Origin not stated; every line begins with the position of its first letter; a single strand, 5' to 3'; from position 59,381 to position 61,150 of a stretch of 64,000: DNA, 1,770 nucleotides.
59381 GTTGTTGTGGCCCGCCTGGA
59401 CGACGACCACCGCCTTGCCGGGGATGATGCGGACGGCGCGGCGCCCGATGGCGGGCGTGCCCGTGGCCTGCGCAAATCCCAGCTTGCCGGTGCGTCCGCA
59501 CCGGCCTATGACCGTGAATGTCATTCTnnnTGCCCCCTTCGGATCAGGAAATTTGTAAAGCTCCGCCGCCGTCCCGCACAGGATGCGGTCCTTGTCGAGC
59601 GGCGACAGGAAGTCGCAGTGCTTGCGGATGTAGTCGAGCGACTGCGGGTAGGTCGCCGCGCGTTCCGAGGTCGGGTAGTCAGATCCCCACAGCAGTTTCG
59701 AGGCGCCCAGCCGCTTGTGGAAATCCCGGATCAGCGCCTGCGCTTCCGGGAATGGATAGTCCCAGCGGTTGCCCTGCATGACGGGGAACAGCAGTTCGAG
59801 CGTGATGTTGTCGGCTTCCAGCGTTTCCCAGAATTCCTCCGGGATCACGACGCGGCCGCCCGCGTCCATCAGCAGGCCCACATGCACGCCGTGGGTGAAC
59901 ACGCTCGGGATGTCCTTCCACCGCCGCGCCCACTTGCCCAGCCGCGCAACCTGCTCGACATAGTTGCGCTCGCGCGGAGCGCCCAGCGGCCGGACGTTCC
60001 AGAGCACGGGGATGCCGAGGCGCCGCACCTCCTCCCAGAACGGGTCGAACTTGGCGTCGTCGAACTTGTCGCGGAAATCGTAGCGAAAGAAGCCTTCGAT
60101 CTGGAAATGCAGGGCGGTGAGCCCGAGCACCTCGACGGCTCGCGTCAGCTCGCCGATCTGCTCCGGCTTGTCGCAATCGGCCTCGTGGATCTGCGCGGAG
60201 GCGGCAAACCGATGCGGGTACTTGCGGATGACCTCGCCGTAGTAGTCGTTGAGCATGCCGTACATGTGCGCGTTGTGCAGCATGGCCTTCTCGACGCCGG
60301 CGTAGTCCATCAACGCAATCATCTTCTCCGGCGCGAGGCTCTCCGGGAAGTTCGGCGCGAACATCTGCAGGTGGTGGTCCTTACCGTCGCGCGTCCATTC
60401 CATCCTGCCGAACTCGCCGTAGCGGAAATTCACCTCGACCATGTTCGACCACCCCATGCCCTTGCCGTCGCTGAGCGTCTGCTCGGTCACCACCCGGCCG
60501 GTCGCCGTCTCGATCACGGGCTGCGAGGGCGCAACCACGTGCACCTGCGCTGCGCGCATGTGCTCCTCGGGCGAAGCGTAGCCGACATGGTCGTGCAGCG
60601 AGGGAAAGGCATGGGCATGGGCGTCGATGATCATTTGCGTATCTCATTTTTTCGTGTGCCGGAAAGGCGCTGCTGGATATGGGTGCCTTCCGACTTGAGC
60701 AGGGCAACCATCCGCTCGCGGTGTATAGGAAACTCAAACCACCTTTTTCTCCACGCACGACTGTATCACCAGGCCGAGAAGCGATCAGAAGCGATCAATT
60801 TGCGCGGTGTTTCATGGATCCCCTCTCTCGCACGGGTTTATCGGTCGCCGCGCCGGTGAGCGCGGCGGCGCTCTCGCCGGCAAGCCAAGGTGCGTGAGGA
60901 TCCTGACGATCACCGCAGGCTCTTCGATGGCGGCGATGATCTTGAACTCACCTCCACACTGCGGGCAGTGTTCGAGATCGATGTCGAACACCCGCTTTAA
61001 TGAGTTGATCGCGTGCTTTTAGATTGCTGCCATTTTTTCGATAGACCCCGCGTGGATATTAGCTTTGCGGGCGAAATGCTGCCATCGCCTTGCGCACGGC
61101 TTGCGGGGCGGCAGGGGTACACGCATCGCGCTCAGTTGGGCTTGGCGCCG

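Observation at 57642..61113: IS91/ISCR-type remnant plus a three-gene catabolic module, bracketed by ~90% identical 114-bp direct repeats (complex-integron-like architecture)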

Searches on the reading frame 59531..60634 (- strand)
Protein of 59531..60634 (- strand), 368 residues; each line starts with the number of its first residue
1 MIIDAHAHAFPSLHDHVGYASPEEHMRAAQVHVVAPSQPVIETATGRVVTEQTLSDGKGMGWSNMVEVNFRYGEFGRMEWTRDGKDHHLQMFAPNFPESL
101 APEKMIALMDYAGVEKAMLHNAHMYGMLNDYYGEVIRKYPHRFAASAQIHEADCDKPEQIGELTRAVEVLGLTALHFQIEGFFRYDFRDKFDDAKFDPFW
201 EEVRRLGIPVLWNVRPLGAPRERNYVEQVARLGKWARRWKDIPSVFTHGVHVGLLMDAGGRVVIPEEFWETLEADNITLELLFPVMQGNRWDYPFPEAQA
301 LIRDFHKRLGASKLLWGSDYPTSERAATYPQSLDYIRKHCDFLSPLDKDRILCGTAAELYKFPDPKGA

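Call 11: search_protein_families(library=pfam, proteins=[window:59531-60634:-], max_evalue=0.01)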
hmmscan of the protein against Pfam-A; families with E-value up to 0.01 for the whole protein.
window:59531-60634:- (368 aa): 1 family
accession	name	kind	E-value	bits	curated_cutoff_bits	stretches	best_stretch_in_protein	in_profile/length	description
PF04909.20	Amidohydro_2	-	1e-15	58.7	26.4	1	102-362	40-289/289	Amidohydrolase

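Call 48: search_protein_families(library=ncbifam, proteins=[window:59531-60634:-], max_evalue=0.01)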
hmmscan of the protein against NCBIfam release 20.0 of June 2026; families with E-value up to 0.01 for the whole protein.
window:59531-60634:- (368 aa): 1 family
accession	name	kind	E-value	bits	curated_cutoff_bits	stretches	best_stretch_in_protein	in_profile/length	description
NF052480.1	FuconLaconase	equivalog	0.0031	17.1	400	1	309-361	232-285/287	L-fucono-1,5-lactonase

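Call 58: find_homologous_proteins(query=window:59531-60634:-, max_evalue=1e-30)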
Query window:59531-60634:- (368 aa): 138 proteins with E <= 1e-30 among 2269 candidates; the best 120 are listed.
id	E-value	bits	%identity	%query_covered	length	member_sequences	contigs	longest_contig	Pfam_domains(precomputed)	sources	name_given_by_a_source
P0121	5.9e-239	811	91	100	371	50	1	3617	PF04909.21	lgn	-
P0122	2.0e-222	756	85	100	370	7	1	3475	PF04909.21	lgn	-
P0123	6.0e-213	725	82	99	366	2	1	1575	PF04909.21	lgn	-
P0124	2.8e-211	719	83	99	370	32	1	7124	PF04909.21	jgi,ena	jgi:predicted TIM-barrel fold metal-dependent hydrolase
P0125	5.5e-210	715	82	99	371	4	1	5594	PF04909.21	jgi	-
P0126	8.5e-206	701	81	99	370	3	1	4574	PF04909.21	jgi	jgi:predicted TIM-barrel fold metal-dependent hydrolase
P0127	1.1e-205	701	81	98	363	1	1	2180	PF04909.21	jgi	jgi:predicted TIM-barrel fold metal-dependent hydrolase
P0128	2.2e-204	697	82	98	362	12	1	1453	PF04909.21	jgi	jgi:predicted TIM-barrel fold metal-dependent hydrolase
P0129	8.4e-198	675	77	99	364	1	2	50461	PF04909.21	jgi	jgi:predicted TIM-barrel fold metal-dependent hydrolase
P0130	1.7e-173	595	69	98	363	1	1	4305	PF04909.21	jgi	jgi:predicted TIM-barrel fold metal-dependent hydrolase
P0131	4.0e-170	584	67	98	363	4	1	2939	PF04909.21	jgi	jgi:predicted TIM-barrel fold metal-dependent hydrolase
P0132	2.6e-169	581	67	98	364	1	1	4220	PF04909.21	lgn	-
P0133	3.4e-169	581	68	98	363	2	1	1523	PF04909.21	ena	-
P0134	2.3e-164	565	65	98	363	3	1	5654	PF04909.21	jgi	jgi:predicted TIM-barrel fold metal-dependent hydrolase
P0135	5.6e-154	531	61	98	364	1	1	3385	PF04909.21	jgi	jgi:predicted TIM-barrel fold metal-dependent hydrolase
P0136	2.7e-146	506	60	98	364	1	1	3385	PF04909.21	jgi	jgi:predicted TIM-barrel fold metal-dependent hydrolase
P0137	7.1e-139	481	58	98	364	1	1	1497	PF04909.21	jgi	jgi:predicted TIM-barrel fold metal-dependent hydrolase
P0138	3.1e-136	472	57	98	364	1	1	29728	PF04909.21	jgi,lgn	jgi:predicted TIM-barrel fold metal-dependent hydrolase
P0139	4.7e-136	472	58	98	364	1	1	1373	PF04909.21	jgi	jgi:predicted TIM-barrel fold metal-dependent hydrolase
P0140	3.6e-134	466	55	98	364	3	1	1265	PF04909.21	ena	-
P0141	1.4e-133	464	54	98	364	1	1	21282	PF04909.21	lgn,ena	-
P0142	4.7e-132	459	55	98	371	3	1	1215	PF04909.21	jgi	-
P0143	1.6e-128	447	53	98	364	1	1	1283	PF04909.21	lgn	-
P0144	5.7e-125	435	55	92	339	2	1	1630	PF04909.21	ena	-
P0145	4.5e-123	429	52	98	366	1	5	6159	PF04909.21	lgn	-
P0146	2.7e-103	364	48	98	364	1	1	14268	PF04909.21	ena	-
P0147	6.5e-96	340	44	98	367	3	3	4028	PF04909.21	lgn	-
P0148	1.3e-95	339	44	98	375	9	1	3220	PF04909.21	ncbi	ncbi:MAG: amidohydrolase family protein [Burkholderiales bacterium]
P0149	1.9e-95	338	45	98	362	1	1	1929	PF04909.21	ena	-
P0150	6.5e-95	336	44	98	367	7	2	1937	PF04909.21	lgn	-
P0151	3.5e-94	334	44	98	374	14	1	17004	PF04909.21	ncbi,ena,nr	ncbi:MAG TPA: amidohydrolase family protein [Burkholderiales bacterium]|nr:amidohydrolase family pro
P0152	1.2e-93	332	43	100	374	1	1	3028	PF04909.21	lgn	-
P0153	2.7e-93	331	43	100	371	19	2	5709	PF04909.21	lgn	-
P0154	5.7e-93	330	44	98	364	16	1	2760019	PF04909.21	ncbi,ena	-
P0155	2.0e-92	328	44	98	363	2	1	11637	PF04909.21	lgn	-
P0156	1.2e-91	326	42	98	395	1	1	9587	PF04909.21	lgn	-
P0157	2.2e-91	325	42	100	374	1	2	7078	PF04909.21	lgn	-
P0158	2.8e-91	324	43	100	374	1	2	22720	PF04909.21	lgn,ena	-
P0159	3.6e-91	324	43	98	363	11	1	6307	PF04909.21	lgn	-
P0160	5.6e-91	323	43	100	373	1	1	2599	PF04909.21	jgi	jgi:predicted TIM-barrel fold metal-dependent hydrolase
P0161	6.5e-91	323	44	98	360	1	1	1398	PF04909.21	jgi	jgi:predicted TIM-barrel fold metal-dependent hydrolase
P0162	9.0e-91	323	43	100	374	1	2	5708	PF04909.21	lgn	-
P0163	1.1e-90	323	45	99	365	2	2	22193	PF04909.21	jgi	jgi:predicted TIM-barrel fold metal-dependent hydrolase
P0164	2.5e-90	321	44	98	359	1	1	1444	PF04909.21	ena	-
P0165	4.6e-90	320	42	100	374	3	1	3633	PF04909.21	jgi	jgi:predicted TIM-barrel fold metal-dependent hydrolase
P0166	4.8e-90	320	42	98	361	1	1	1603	PF04909.21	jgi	jgi:predicted TIM-barrel fold metal-dependent hydrolase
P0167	5.9e-90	320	43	100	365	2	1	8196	PF04909.21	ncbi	-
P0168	1.3e-89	319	42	100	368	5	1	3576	PF04909.21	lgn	-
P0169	2.6e-89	318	43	100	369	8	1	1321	PF04909.21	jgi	-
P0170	3.1e-89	318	42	100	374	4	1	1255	PF04909.21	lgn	-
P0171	4.1e-89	317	42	100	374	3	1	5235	PF04909.21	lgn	-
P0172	5.0e-89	317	43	100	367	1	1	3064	PF04909.21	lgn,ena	-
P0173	5.4e-89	317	42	100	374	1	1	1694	PF04909.21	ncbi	-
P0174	6.9e-89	317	42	99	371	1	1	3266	PF04909.21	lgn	-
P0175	8.7e-89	316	41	98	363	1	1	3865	PF04909.21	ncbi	-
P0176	1.0e-88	316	43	96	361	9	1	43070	PF04909.21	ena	-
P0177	3.2e-88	314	43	99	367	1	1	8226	PF04909.21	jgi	jgi:predicted TIM-barrel fold metal-dependent hydrolase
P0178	1.6e-87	312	41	100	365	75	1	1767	PF04909.21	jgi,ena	-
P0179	2.0e-87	312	43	100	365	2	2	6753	PF04909.21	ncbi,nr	ncbi:MAG: amidohydrolase [Chloroflexota bacterium]|nr:amidohydrolase [Chloroflexota bacterium]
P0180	2.2e-87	312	42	100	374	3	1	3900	PF04909.21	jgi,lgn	-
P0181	2.3e-87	312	42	100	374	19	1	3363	PF04909.21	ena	-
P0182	2.3e-87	312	41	100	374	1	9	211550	PF04909.21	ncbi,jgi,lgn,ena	-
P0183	2.6e-87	311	42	100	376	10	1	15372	PF04909.21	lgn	-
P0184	5.1e-87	310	42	98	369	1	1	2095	PF04909.21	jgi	jgi:predicted TIM-barrel fold metal-dependent hydrolase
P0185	5.6e-87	310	43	98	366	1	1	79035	PF04909.21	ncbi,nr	ncbi:MAG: amidohydrolase [Chloroflexi bacterium]|nr:amidohydrolase [Chloroflexota bacterium]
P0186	7.3e-87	310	41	98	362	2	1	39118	PF04909.21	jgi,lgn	-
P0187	9.1e-87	310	43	98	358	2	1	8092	PF04909.21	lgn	-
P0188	1.6e-86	309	42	100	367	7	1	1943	PF04909.21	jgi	jgi:predicted TIM-barrel fold metal-dependent hydrolase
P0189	2.1e-85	305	41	98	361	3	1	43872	PF04909.21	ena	-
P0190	6.1e-85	304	42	98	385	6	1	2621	PF04909.21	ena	-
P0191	7.0e-85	303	41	100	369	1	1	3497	PF04909.21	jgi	jgi:predicted TIM-barrel fold metal-dependent hydrolase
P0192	2.3e-84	302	41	99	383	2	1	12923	PF04909.21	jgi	jgi:predicted TIM-barrel fold metal-dependent hydrolase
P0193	4.4e-84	301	40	98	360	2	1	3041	PF04909.21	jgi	-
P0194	5.0e-84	301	42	98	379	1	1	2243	PF04909.21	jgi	jgi:predicted TIM-barrel fold metal-dependent hydrolase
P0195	7.0e-84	300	41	100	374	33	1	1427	PF04909.21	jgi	-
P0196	8.9e-84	300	42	98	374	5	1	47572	PF04909.21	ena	-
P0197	9.4e-84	300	40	98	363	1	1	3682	PF04909.21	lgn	-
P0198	5.4e-83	297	41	100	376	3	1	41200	PF04909.21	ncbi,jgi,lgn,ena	jgi:predicted TIM-barrel fold metal-dependent hydrolase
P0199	1.0e-82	296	40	98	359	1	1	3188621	PF04909.21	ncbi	ncbi:MAG: amidohydrolase family protein [Chloroflexota bacterium]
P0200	7.6e-82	293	40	100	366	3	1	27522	PF04909.21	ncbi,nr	ncbi:MAG: amidohydrolase [Chloroflexi bacterium]|nr:amidohydrolase [Chloroflexota bacterium]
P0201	2.0e-81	292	39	98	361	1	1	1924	PF04909.21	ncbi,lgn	-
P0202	4.1e-81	291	39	98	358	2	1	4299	PF04909.21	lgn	-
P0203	7.4e-81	290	40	98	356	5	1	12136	PF04909.21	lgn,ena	-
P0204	3.3e-80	288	40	98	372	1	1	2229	PF04909.21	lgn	-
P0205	3.4e-80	288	40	99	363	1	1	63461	PF04909.21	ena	-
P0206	4.1e-80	288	41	96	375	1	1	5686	PF04909.21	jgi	-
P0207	8.4e-80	287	39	98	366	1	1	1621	PF04909.21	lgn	-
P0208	6.0e-79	284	40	98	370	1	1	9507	PF04909.21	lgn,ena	-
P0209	9.7e-79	283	39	98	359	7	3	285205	PF04909.21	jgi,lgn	jgi:predicted TIM-barrel fold metal-dependent hydrolase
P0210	1.1e-77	280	38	98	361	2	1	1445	PF04909.21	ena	-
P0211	6.5e-77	277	41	98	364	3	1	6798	PF04909.21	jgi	jgi:predicted TIM-barrel fold metal-dependent hydrolase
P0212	1.0e-76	277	39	98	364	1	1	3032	PF04909.21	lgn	-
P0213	1.5e-76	276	41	91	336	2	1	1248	PF04909.21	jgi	jgi:predicted TIM-barrel fold metal-dependent hydrolase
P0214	2.4e-76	275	40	98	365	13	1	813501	PF04909.21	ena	-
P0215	3.9e-76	275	40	95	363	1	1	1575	PF04909.21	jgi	jgi:predicted TIM-barrel fold metal-dependent hydrolase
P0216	9.4e-75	270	39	97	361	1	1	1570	PF04909.21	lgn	-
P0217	3.8e-74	268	38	98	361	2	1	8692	PF04909.21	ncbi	-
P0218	1.1e-73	267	38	98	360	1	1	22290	PF04909.21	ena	-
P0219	1.6e-73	266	38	98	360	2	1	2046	PF04909.21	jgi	jgi:predicted TIM-barrel fold metal-dependent hydrolase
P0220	3.0e-73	265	37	98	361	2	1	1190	PF04909.21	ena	-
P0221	4.6e-73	265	39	98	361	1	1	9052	PF04909.21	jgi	jgi:predicted TIM-barrel fold metal-dependent hydrolase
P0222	6.4e-73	264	38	98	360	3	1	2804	PF04909.21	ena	-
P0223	8.2e-73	264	37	98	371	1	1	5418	PF04909.21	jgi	jgi:predicted TIM-barrel fold metal-dependent hydrolase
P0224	9.6e-73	263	38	98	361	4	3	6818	PF04909.21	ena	-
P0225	1.2e-72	263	40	97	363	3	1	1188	PF04909.21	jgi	jgi:predicted TIM-barrel fold metal-dependent hydrolase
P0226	4.6e-72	261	39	99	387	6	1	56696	PF04909.21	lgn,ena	-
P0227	3.7e-70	255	37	98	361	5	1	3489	PF04909.21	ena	-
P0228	3.7e-70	255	38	100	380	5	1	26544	PF04909.21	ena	-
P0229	4.6e-70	255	37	100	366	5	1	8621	PF04909.21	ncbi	-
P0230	4.8e-70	255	44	71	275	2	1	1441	PF04909.21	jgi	jgi:predicted TIM-barrel fold metal-dependent hydrolase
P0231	6.1e-69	251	38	98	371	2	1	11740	PF04909.21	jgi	jgi:predicted TIM-barrel fold metal-dependent hydrolase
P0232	5.3e-68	248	37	99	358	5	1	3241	PF04909.21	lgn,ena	-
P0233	1.1e-67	247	41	77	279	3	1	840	PF04909.21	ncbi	ncbi:unnamed protein product, partial [marine sediment metagenome]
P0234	1.5e-67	246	36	99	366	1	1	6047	PF04909.21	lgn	-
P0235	3.4e-67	245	37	98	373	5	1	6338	PF04909.21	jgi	jgi:predicted TIM-barrel fold metal-dependent hydrolase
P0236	7.4e-67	244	37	99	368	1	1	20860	PF04909.21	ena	-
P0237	1.3e-66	243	37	92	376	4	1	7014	PF04909.21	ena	-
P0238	1.4e-66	243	36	98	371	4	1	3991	PF04909.21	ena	-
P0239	1.5e-66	243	36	92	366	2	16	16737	PF04909.21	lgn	-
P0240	2.2e-66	243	37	99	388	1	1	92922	PF04909.21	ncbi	-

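Call 59: find_encoding_contigs(protein=P0129, flank=8000, max_places=3)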
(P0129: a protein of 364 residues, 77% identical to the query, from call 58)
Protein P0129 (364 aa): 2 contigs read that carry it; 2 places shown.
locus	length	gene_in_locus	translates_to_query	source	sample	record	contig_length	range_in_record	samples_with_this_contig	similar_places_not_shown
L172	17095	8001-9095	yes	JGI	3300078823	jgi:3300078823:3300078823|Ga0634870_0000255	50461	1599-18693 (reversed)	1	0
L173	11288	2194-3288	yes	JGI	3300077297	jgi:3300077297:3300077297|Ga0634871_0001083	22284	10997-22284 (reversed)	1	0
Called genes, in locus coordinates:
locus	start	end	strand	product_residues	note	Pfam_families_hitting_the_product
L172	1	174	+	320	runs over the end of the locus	PF03401:TctC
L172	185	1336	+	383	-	PF00441:Acyl-CoA_dh_1, PF08028:Acyl-CoA_dh_2 (weak)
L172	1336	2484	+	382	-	PF02771:Acyl-CoA_dh_N, PF02770:Acyl-CoA_dh_M, PF00441:Acyl-CoA_dh_1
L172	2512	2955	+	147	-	PF01575:MaoC_dehydratas, PF13452:FAS1_DH_region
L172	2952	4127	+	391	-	PF02771:Acyl-CoA_dh_N, PF02770:Acyl-CoA_dh_M, PF00441:Acyl-CoA_dh_1, PF08028:Acyl-CoA_dh_2, PF22924:ACOX_C_alpha1 (weak)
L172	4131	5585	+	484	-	PF00501:AMP-binding, PF13193:AMP-binding_C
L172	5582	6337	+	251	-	PF09339:HTH_IclR, PF01614:IclR_C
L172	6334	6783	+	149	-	-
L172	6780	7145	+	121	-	PF01575:MaoC_dehydratas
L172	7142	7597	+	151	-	PF01575:MaoC_dehydratas, PF13452:FAS1_DH_region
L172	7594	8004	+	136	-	PF01042:Ribonuc_L-PSP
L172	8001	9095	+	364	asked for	PF04909:Amidohydro_2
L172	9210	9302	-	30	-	-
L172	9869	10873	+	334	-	PF03401:TctC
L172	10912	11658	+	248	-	PF17645:Amdase, PF01177:Asp_Glu_race (weak)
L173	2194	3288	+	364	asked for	PF04909:Amidohydro_2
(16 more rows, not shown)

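Call 60: find_encoding_contigs(protein=P0124, flank=8000, max_places=4)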
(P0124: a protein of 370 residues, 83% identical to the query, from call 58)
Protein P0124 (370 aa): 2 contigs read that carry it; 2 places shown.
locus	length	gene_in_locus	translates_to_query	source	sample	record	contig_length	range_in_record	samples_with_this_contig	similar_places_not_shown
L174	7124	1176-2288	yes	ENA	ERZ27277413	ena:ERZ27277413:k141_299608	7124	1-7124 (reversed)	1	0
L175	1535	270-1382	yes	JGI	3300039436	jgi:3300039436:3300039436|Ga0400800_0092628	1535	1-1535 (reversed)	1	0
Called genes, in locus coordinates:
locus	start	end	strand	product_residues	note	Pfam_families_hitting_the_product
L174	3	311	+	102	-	?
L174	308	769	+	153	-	PF01575:MaoC_dehydratas, PF13452:FAS1_DH_region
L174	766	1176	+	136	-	PF01042:Ribonuc_L-PSP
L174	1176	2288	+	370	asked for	PF04909:Amidohydro_2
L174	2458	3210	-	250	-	PF00106:adh_short, PF08659:KR, PF23441:SDR, PF13561:adh_short_C2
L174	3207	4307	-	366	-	PF03417:AAT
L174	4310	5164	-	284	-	PF01522:Polysacc_deac_1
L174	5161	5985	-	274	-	PF01522:Polysacc_deac_1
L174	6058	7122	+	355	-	?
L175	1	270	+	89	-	?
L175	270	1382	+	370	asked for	PF04909:Amidohydro_2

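Call 61: find_encoding_contigs(protein=P0121, flank=8000, max_places=4)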
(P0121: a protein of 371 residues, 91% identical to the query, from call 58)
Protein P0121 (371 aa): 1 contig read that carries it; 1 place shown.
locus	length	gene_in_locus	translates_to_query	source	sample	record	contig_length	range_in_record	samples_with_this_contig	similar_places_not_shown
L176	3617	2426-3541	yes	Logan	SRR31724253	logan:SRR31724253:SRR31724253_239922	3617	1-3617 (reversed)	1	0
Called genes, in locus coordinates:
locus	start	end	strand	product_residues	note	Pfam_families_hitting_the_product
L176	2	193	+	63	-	?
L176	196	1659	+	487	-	PF00501:AMP-binding, PF13193:AMP-binding_C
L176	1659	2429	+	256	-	PF09339:HTH_IclR, PF12802:MarR_2 (faint), PF01614:IclR_C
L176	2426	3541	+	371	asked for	PF04909:Amidohydro_2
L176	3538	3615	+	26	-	?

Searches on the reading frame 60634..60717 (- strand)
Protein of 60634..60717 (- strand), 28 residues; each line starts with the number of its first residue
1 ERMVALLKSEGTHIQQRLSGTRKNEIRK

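Call 86: search_protein_families(library=pfam, proteins=[window:60634-60717:-], max_evalue=10)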
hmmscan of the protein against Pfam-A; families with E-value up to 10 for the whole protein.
window:60634-60717:- (28 aa): 0 families

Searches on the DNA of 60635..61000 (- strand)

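Call 15: search_dna_similar(query=window:60635-61000:-, collection=plasmids, mode=distant, max_evalue=0.001, max_rows=25)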
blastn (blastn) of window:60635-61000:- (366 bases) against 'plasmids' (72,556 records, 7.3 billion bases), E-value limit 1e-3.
Records with a match: 1; places in all: 1; records where one place covers at least 80% of the query: 0.
Best place of each record, by identity: 60-80% 1.
By first word of the organism name: Piscinibacter 1.
By predicted mobility (MOB-suite, as given by PLSDB): non-mobilizable 1.
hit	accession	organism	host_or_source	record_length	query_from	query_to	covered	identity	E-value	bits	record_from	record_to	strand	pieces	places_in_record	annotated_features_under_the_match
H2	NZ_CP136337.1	Piscinibacter gummiphilus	single cell,soil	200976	4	116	31%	75.0%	2e-11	78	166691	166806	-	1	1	hypothetical protein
